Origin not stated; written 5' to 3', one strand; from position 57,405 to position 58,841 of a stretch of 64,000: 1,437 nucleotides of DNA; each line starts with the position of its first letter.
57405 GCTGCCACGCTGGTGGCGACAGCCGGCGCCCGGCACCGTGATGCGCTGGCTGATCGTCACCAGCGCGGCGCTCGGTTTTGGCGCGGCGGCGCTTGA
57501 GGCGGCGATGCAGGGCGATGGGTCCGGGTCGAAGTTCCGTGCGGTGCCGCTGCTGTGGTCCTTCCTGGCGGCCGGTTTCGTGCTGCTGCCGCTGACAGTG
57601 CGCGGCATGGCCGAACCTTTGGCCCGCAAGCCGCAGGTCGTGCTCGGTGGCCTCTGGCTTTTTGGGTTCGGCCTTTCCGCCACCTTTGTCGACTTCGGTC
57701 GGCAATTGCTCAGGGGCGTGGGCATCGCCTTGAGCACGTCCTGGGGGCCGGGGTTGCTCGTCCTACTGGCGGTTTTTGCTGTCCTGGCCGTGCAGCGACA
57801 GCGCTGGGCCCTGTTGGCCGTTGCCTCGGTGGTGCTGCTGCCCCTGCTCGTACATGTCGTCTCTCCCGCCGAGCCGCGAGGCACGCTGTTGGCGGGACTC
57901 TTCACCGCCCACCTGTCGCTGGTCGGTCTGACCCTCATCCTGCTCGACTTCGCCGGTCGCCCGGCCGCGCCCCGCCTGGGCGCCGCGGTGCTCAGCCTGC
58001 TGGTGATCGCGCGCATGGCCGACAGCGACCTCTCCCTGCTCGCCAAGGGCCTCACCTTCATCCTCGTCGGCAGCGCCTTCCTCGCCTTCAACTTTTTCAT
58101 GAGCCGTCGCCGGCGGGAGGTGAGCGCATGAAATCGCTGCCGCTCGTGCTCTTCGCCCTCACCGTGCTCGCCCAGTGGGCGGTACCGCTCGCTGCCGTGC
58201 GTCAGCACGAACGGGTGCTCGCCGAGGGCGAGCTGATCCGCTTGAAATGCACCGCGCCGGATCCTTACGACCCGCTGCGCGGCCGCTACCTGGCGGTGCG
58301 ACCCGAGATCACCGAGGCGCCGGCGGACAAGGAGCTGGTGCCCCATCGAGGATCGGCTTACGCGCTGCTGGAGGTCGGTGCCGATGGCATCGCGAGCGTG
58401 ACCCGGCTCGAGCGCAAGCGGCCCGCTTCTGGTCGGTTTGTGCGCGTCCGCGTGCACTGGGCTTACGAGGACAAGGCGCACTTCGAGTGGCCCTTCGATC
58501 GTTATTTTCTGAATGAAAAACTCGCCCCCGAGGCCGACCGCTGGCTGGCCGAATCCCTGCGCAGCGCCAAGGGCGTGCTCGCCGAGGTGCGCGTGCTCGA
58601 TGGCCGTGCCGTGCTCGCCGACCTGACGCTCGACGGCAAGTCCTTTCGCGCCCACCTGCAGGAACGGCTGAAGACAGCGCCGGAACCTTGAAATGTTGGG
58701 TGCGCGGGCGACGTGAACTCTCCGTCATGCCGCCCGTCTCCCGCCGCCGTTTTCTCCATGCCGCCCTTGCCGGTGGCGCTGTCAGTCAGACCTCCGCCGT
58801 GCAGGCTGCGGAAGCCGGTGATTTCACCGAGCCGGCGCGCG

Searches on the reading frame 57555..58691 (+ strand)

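Call 4: search_protein_families(library=pfam, proteins=[window:57555-58691:+])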
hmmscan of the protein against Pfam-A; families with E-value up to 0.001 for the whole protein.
window:57555-58691:+ (378 aa): 1 family
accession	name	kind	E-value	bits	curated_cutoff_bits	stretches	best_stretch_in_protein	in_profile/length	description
PF14345.11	GDYXXLXY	-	1.4e-18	67.5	27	1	207-357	1-153/153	GDYXXLXY protein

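Call 5: search_protein_families(library=ncbifam, proteins=[window:57555-58691:+])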
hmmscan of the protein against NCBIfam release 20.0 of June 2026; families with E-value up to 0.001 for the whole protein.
window:57555-58691:+ (378 aa): 0 families
